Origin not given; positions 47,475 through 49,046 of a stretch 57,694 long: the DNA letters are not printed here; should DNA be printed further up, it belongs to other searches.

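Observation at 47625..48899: Atypical AAA+ ATPase with C-terminal winged helix immediately downstream of the iterons: possible non-canonical initiator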

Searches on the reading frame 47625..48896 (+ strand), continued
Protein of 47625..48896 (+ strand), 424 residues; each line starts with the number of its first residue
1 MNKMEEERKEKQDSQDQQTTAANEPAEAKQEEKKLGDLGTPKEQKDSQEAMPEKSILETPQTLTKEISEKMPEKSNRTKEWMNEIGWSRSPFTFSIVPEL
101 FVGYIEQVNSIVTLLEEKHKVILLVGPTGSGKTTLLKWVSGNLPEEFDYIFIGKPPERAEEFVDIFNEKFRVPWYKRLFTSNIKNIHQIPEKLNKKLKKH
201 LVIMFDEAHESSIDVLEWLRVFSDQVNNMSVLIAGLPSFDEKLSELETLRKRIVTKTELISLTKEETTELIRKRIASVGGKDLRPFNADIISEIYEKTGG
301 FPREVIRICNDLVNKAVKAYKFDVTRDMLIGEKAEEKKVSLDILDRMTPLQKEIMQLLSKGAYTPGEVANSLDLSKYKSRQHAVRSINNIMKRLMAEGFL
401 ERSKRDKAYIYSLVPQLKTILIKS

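Call 60: list_cluster_members(proteins=[P0125, P0130, P0142, P0151, P0156, P0162, P0176, P0209, P0231, P0167])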
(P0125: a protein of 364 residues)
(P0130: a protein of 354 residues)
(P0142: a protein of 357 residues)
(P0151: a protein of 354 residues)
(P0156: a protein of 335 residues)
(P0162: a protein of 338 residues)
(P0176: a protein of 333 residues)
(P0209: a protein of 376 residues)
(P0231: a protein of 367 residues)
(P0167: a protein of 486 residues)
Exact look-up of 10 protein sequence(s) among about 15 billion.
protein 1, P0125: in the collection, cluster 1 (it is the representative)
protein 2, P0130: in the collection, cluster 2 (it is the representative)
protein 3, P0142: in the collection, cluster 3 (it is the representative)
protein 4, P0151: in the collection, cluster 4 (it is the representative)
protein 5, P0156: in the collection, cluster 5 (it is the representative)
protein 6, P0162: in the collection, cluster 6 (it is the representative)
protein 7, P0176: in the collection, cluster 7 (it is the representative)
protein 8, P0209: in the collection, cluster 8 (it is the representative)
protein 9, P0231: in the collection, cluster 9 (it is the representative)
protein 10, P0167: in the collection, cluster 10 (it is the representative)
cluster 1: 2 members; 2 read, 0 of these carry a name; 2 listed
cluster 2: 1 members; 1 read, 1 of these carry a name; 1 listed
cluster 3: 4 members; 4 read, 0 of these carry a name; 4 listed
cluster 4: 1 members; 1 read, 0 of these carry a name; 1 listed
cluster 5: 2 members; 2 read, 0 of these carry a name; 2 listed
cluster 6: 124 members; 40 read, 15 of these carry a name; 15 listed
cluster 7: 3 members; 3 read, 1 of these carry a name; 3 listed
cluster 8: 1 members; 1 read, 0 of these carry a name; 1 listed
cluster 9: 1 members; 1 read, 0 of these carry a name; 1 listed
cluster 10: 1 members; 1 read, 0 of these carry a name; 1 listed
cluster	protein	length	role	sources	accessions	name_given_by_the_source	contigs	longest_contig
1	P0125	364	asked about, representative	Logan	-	-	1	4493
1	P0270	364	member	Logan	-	-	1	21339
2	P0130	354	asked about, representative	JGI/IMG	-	type II secretory pathway predicted ATPase ExeA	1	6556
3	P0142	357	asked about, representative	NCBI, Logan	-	-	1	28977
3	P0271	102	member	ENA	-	-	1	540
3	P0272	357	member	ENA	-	-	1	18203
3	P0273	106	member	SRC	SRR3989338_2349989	-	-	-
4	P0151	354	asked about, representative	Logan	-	-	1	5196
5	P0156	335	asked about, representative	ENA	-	-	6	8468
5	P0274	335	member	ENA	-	-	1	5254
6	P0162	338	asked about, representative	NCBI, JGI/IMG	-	general secretion pathway protein A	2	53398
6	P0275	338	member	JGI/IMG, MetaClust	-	\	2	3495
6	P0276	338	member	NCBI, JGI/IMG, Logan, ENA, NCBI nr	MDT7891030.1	MAG: ATPase, T2SS/T4P/T4SS family [Candidatus Nanopusillus sp.] | general secretion pathway protein A | ATPase, T2SS/T4P/T4SS family [Candidatus Nanopusillus sp.]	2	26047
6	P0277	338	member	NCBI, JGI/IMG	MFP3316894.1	MAG: ATPase, T2SS/T4P/T4SS family [Candidatus Nanopusillus sp.]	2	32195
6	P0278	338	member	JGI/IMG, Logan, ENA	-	type II secretory pathway predicted ATPase ExeA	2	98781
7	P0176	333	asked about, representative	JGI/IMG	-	type II secretory pathway predicted ATPase ExeA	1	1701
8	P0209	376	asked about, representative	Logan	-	-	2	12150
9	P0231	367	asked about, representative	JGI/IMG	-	-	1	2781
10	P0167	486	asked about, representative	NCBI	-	-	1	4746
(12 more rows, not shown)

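Call 62: find_homologous_proteins(query=P0162, max_evalue=1e-10)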
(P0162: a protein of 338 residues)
Query P0162 (338 aa): 30 proteins with E <= 1e-10 among 8000 candidates.
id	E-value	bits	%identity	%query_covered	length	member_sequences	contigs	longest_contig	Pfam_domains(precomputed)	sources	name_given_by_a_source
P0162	3.4e-214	728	100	100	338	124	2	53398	PF13173.13,PF00265.25,PF00437.27,PF13401.13,PF01637.25,PF25199.2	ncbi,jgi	jgi:general secretion pathway protein A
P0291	2.8e-180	617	83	100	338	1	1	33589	PF13173.13,PF00265.25,PF00437.27,PF13401.13,PF01637.25,PF25199.2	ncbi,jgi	ncbi:MAG: ExeA family protein [Nanopusillaceae archaeon]|jgi:general secretion pathway protein A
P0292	1.5e-179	614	81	100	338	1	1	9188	PF13173.13,PF00265.25,PF00437.27,PF13401.13,PF01637.25,PF25199.2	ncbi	ncbi:MAG: ATPase, T2SS/T4P/T4SS family [Nanopusillaceae archaeon]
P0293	4.4e-176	603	82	99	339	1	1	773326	PF13173.13,PF00265.25,PF00437.27,PF13401.13,PF01637.25,PF25199.2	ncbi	ncbi:thymidine kinase [Nanoarchaeota archaeon]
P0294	3.1e-174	597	78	100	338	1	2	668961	PF13173.13,PF00265.25,PF13401.13,PF01637.25,PF25199.2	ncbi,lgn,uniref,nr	ncbi:thymidine kinase [Nanobdella aerobiophila]|uniref:Thymidine kinase n=1 Tax=Nanobdella aerobioph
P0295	8.5e-142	490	66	100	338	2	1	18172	PF13173.13,PF00265.25,PF13401.13,PF25199.2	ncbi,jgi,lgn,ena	-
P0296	4.8e-141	488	67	98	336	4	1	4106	PF13173.13,PF00265.25,PF00437.27,PF13401.13,PF01637.25,PF25199.2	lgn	-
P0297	1.1e-137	477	66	99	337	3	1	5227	PF13173.13,PF00265.25,PF13401.13,PF01637.25,PF25199.2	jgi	-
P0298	6.9e-135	467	64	100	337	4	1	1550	PF13173.13,PF00265.25,PF00437.27,PF03965.23,PF13401.13,PF01637.25,PF25199.2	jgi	-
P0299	7.0e-134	464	63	100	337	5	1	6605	PF13173.13,PF00265.25,PF00437.27,PF13401.13,PF01637.25,PF25199.2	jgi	-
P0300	1.4e-133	463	64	99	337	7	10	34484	PF13173.13,PF00265.25,PF13401.13,PF01637.25,PF25199.2,PF24389.2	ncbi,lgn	ncbi:MAG: AAA family ATPase [Nanopusillaceae archaeon]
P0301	7.4e-129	448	62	98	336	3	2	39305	PF13173.13,PF00265.25,PF00437.27,PF13401.13,PF01637.25,PF25199.2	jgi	-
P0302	4.6e-123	429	60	98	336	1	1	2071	PF13173.13,PF00437.27,PF13401.13,PF01637.25,PF25199.2,PF20720.4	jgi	-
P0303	1.5e-114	401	56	99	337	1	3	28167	PF13173.13,PF00265.25,PF00437.27,PF13245.13,PF13401.13,PF01637.25,PF04851.22,PF20720.4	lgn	-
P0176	2.9e-80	288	47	98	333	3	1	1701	PF13173.13,PF13604.13,PF03965.23,PF13401.13,PF01637.25,PF25199.2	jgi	jgi:type II secretory pathway predicted ATPase ExeA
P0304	5.6e-46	175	36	94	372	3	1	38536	PF13173.13,PF01443.25,PF05729.19,PF13401.13,PF01637.25,PF25199.2,PF04851.22,PF13191.13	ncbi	-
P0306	4.4e-43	166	33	95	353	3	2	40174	PF13173.13,PF13401.13,PF01637.25,PF20720.4,PF24389.2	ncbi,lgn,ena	-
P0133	5.0e-41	159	38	94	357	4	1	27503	PF13173.13,PF00437.27,PF04665.19,PF03965.23,PF05729.19,PF13401.13,PF01637.25,PF25199.2,PF04851.22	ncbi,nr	ncbi:AAA family ATPase [archaeon]|nr:AAA family ATPase [archaeon]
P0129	5.0e-38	149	35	94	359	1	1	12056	PF13173.13,PF03965.23,PF13401.13,PF01637.25,PF04851.22,PF20720.4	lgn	-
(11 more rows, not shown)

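Call 63: find_encoding_contigs(protein=P0294, flank=8000, max_places=1)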
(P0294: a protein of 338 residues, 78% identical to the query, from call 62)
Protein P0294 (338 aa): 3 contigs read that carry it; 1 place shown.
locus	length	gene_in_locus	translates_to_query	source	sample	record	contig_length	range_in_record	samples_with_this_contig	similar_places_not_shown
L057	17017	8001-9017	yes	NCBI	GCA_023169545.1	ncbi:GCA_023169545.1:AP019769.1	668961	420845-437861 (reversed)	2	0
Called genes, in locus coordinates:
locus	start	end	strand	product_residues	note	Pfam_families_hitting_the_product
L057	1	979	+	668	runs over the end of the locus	-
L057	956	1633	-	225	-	PF01866:Diphthamide_syn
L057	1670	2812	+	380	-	PF04894:Nre_N, PF04895:Nre_C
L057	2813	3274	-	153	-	PF09183:DUF1947 (weak), PF01472:PUA, PF26292:PUA_elF2D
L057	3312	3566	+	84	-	-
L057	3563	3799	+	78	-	PF01037:AsnC_trans_reg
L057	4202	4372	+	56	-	-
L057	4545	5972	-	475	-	PF01139:RtcB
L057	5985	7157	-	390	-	-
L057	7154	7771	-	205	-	-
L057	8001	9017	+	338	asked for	PF25199:nSTAND_NTPase5 (faint), PF01637:ATPase_2 (weak), PF13173:AAA_14, PF13401:AAA_22, PF00265:TK (weak)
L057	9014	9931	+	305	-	PF01171:ATP_bind_3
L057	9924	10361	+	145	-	-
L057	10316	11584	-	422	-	PF00535:Glycos_transf_2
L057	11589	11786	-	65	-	PF01194:RNA_pol_N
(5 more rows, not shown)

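Call 64: find_encoding_contigs(protein=P0304, flank=8000, max_places=1)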
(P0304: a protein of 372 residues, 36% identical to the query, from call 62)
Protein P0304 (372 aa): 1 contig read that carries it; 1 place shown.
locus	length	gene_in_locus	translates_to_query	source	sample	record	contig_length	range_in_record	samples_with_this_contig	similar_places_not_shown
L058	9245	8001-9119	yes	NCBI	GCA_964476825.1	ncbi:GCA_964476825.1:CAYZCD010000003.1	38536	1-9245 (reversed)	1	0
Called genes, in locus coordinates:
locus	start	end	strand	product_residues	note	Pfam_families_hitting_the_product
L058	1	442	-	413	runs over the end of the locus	PF13191:AAA_16, PF00004:AAA, PF05729:NACHT (weak), PF13401:AAA_22, PF22606:Cdc6-ORC-like_ATPase_lid (weak), PF22703:Cdc6_lid, PF09079:WHD_Cdc6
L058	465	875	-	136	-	-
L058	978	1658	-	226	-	PF00149:Metallophos, PF12850:Metallophos_2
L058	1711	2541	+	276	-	PF01944:SpoIIM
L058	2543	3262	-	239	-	PF01381:HTH_3 (weak)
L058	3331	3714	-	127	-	PF24608:PDDEXK_15 (weak), PF01870:Hjc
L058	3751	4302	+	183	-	PF00571:CBS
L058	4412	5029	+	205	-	PF00571:CBS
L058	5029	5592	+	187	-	PF00293:NUDIX (weak)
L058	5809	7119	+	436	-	PF01751:Toprim (weak), PF13155:Toprim_2 (weak), PF13662:Toprim_4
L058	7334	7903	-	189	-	PF10469:AKAP7_NLS, PF02834:LigT_PEase, PF13563:2_5_RNA_ligase2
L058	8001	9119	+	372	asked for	PF01637:ATPase_2, PF13191:AAA_16 (faint), PF04851:ResIII (faint), PF25199:nSTAND_NTPase5 (weak), PF01443:Viral_helicase1 (weak), PF05729:NACHT (faint), PF13173:AAA_14, PF13401:AAA_22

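Call 65: find_encoding_contigs(protein=P0133, flank=8000, max_places=1)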
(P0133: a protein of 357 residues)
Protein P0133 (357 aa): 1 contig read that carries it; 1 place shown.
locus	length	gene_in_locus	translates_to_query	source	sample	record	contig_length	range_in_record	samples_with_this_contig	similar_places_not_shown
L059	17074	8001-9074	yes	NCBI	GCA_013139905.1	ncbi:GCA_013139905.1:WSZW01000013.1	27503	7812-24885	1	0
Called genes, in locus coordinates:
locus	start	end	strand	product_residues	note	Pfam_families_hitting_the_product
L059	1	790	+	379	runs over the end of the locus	PF05343:Peptidase_M42, PF01546:Peptidase_M20, PF04389:Peptidase_M28 (weak)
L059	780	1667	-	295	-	PF12146:Hydrolase_4 (weak), PF08538:DUF1749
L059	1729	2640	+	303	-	PF08241:Methyltransf_11 (weak), PF13649:Methyltransf_25 (weak)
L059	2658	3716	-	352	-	PF01321:Creatinase_N, PF00557:Peptidase_M24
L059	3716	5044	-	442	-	PF04055:Radical_SAM, PF17884:DUF5591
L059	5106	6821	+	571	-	PF01702:TGT, PF14810:TGT_C2, PF01472:PUA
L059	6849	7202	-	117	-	PF01336:tRNA_anti-codon (weak)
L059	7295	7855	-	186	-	PF09749:HVSL (weak), PF02834:LigT_PEase, PF13563:2_5_RNA_ligase2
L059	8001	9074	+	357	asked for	PF00437:T2SSE (weak), PF01637:ATPase_2, PF04851:ResIII (faint), PF04665:Pox_A32 (weak), PF13401:AAA_22, PF05729:NACHT (weak), PF13173:AAA_14 (weak), PF03965:Penicillinase_R (weak), +1 more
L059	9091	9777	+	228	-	PF01940:DUF92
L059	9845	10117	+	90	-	PF05239:PRC (weak)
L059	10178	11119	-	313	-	PF00633:HHH (faint), PF12826:HHH_2 (weak), PF14520:HHH_5, PF00154:RecA_N, PF08423:Rad51, PF13481:AAA_25 (weak), PF06745:ATPase (weak)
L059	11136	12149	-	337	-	PF01336:tRNA_anti-codon (weak), PF08646:Rep_fac-A_C (faint)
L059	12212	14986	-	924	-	PF02359:CDC48_N, PF05496:RuvB_N (weak), PF13191:AAA_16 (weak), PF00004:AAA, PF13173:AAA_14 (weak), PF17862:AAA_lid_3, PF00004:AAA, PF17862:AAA_lid_3, +22 more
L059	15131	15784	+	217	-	PF02666:PS_Dcarbxylase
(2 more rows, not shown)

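Call 76: fold_search(model_id=the predicted structure, library=viral)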
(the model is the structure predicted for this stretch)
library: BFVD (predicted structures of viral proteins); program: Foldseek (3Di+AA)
matches with E <= 10: 1314; with E <= 0.001: 210
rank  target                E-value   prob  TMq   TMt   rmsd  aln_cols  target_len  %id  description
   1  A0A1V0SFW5            1.1e-09  1.00  0.39  0.35  30.9       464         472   13  Replication factor C small subunit [Hokovirus HKV1]
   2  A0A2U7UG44            1.9e-09  1.00  0.36  0.38  14.4       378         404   14  Replication factor C subunit [Pandoravirus macleodensis]
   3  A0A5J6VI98            4.9e-09  1.00  0.36  0.48  10.5       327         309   16  ATPase family protein [Megaviridae environmental sample]
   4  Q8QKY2                2.2e-08  1.00  0.36  0.45  11.7       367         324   13  EsV-1-87 [Ectocarpus siliculosus virus 1 (isolate New Zealand/Kaikoura/1988)]
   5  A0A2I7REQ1            2.6e-08  1.00  0.39  0.24  25.9       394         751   13  (no name in the UniProt tables at hand)
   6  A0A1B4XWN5            3.4e-08  1.00  0.37  0.45  14.7       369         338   13  Clamp loader subunit [Tenacibaculum phage pT24]
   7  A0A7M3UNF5            4.0e-08  1.00  0.32  0.36  15.2       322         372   13  ATPase AAA-type core domain-containing protein [Pyramimonas orientalis virus 01B]
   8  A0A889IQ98            5.5e-08  1.00  0.37  0.43  11.9       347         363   10  (no name in the UniProt tables at hand)
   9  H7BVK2                5.9e-08  1.00  0.40  0.72   4.4       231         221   18  (no name in the UniProt tables at hand)
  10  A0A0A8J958            6.9e-08  1.00  0.37  0.26  24.6       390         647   14  ATP-dependent Clp protease ATP-binding subunit ClpA [Klebsiella phage K64-1]
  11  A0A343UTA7            8.6e-08  1.00  0.37  0.49  10.3       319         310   17  (no name in the UniProt tables at hand)
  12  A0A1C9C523            1.1e-07  1.00  0.35  0.38  20.1       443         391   12  Putative replication factor C subunit 1 [Heterosigma akashiwo virus 01]
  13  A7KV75                1.2e-07  1.00  0.29  0.26  32.4       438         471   14  (no name in the UniProt tables at hand)
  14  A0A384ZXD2            1.4e-07  1.00  0.38  0.40  14.7       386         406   15  Putative DNA polymerase III [Dickeya phage vB_DsoM_JA29]
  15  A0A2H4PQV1            1.7e-07  1.00  0.34  0.34  11.9       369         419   16  (no name in the UniProt tables at hand)
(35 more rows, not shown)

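Call 94: search_protein_families(library=pfam, proteins=[L008:5141-6793:+, L008:6793-8016:+, L008:8016-8966:+, L011:6263-7882:+, L011:7875-8684:+, L011:8680-9327:+], max_evalue=0.0001)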
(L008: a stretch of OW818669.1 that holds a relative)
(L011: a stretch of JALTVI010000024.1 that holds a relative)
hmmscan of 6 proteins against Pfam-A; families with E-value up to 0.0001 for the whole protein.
L008:5141-6793:+ (551 aa): 2 families
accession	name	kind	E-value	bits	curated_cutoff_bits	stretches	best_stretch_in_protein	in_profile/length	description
PF00437.27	T2SSE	-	1.3e-116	389.7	24.9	1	175-548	12-370/370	Type II/IV secretion system protein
PF05157.20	MshEN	-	1.8e-10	41.1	23.1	1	60-141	2-84/90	MshEN domain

L008:6793-8016:+ (408 aa): 1 family
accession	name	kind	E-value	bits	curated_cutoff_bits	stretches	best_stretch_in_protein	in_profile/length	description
PF00482.28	T2SSF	-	4.2e-48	162.9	25.2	2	69-192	1-125/125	Type II secretion system (T2SS), protein F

L008:8016-8966:+ (317 aa): 4 families
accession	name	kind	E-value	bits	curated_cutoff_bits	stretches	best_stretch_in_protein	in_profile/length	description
PF13401.12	AAA_22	-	6.9e-26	91.5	27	1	43-180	3-129/130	AAA domain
PF13191.12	AAA_16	-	8.8e-11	43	32.6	1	38-166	17-164/167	AAA ATPase domain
PF13245.12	AAA_19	-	1.6e-07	32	25.1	1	43-174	9-125/134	AAA domain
PF13604.12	AAA_30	-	2.1e-06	28.1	27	1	38-191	11-140/191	AAA domain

L011:6263-7882:+ (540 aa): 2 families
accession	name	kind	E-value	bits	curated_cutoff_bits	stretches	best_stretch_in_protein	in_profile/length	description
PF00263.26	Secretin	-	5.1e-44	150.3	27.5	1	350-522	2-169/169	Bacterial type II and III secretion system protein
PF07655.18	Secretin_N_2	-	6.7e-16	59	23.4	1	119-209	1-88/91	Secretin N-terminal domain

L011:7875-8684:+ (270 aa): 6 families
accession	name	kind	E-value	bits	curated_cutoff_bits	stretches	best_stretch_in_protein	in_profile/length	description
PF13401.12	AAA_22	-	3.9e-15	56.8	27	1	43-154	6-121/130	AAA domain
PF01637.24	ATPase_2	-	1.3e-08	35.4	33.2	1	32-222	9-218/225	ATPase domain predominantly from Archaea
PF13173.12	AAA_14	-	5.5e-06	26.9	27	1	43-154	3-96/129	AAA domain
PF07728.20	AAA_5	-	6.2e-06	26.7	22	1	45-147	2-94/139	AAA domain (dynein-related subfamily)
PF25199.1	nSTAND_NTPase5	-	7.2e-06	26.3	34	0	34-159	32-136/145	Novel STAND NTPase 5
PF09848.15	SLFN-g3_helicase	-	1.3e-05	25.1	24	1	43-130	2-89/354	Schlafen group 3, DNA/RNA helicase domain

L011:8680-9327:+ (216 aa): 1 family
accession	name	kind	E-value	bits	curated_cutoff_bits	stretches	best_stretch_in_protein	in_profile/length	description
PF12895.13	ANAPC3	-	3.3e-07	30.9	27.2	1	132-193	20-80/82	Anaphase-promoting complex, cyclosome, subunit 3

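Call 100: search_protein_families(library=padloc, proteins=[window:47625-48896:+], max_evalue=0.001)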
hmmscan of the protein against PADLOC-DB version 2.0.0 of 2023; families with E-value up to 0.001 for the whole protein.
window:47625-48896:+ (424 aa): 6 families
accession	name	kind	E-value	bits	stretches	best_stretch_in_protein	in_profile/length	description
PDLC04140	mad8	-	8.7e-06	23.5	1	118-257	26-131/314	mads_8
PDLC04789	PDC-S01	-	1.9e-05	21.9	0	117-268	15-140/375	-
PDLC02196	IetA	-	0.00025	18.6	0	101-143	104-146/374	-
PDLC02373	dCTPase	-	0.00027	17.9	1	65-150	121-183/630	-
PDLC04475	PDC-M16A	-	0.00029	17.5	1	107-144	19-56/721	-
PDLC02497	BrxF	-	0.00063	17.6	0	110-142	10-42/158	BrxF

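Call 101: search_protein_families(library=phrogs, proteins=[window:47625-48896:+], max_evalue=0.001)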
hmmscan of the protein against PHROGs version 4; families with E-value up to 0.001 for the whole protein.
window:47625-48896:+ (424 aa): 8 families
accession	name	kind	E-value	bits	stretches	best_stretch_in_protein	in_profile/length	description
phrog_296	-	integration and excision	2.5e-11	44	1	121-331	320-517/626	DNA transposition protein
phrog_168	-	DNA, RNA and nucleotide metabolism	1.8e-10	42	1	106-320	31-214/314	clamp loader of DNA polymerase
phrog_5846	-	DNA, RNA and nucleotide metabolism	1.6e-07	31.9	1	114-357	27-245/380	clamp loader of DNA polymerase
phrog_6841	-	unknown function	4.2e-07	30.2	1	193-329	159-298/470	-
phrog_6931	-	unknown function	3.8e-05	24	1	115-248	181-307/343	-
phrog_14719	-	unknown function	9.9e-05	21.6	1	114-138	294-318/833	-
phrog_293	-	moron, auxiliary metabolic gene and host takeover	0.00046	19.3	0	118-148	162-192/1058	ABC transporter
phrog_2392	-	moron, auxiliary metabolic gene and host takeover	0.0006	19.2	1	116-141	504-529/726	ABC transporter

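Call 103: find_encoding_contigs(protein=P0129, flank=5000, max_places=1)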
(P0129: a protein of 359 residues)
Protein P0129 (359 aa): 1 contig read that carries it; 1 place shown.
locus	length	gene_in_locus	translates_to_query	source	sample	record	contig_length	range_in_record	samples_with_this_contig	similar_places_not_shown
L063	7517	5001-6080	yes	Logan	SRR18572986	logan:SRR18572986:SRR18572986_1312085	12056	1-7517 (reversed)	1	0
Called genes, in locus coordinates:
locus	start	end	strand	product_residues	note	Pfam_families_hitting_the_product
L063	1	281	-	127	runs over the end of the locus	PF01870:Hjc (weak)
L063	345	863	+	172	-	-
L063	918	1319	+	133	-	PF13662:Toprim_4 (faint), PF01751:Toprim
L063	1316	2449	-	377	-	PF00557:Peptidase_M24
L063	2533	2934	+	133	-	-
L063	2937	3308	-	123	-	PF13742:tRNA_anti_2, PF01336:tRNA_anti-codon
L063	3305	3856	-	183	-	PF02834:LigT_PEase, PF10469:AKAP7_NLS, PF13563:2_5_RNA_ligase2, PF02834:LigT_PEase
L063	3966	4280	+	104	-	-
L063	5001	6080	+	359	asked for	PF01637:ATPase_2, PF04851:ResIII (faint), PF20720:nSTAND3 (weak), PF13173:AAA_14 (weak), PF13401:AAA_22, PF03965:Penicillinase_R (faint)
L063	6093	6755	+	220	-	PF01940:DUF92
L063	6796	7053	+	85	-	PF05239:PRC (weak)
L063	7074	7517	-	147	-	?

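Call 104: find_encoding_contigs(protein=P0306, flank=5000, max_places=1)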
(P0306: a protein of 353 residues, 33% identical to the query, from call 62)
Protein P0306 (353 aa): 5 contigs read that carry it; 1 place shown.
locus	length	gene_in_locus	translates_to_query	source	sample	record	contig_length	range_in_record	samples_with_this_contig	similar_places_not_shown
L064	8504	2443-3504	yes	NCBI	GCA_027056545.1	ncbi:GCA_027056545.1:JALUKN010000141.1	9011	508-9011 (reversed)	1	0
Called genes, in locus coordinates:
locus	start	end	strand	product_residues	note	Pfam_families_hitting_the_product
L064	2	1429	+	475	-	?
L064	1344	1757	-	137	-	-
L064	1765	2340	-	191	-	PF02834:LigT_PEase, PF10469:AKAP7_NLS, PF13563:2_5_RNA_ligase2, PF02834:LigT_PEase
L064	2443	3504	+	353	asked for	PF01637:ATPase_2 (weak), PF24389:ORC-CDC6-like (faint), PF13173:AAA_14 (weak), PF13401:AAA_22, PF20720:nSTAND3 (faint)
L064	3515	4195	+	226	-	PF01940:DUF92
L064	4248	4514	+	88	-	PF05239:PRC (weak)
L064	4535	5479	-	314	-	PF00633:HHH (faint), PF12826:HHH_2 (faint), PF14520:HHH_5, PF00154:RecA_N, PF08423:Rad51, PF13481:AAA_25, PF06745:ATPase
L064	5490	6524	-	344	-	PF21473:OB_Ssb-like (faint), PF01336:tRNA_anti-codon (weak)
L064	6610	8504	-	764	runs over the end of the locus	PF02359:CDC48_N, PF02933:CDC48_2, PF05496:RuvB_N, PF00004:AAA, PF13191:AAA_16 (weak), PF17862:AAA_lid_3, PF00004:AAA, PF17862:AAA_lid_3, +29 more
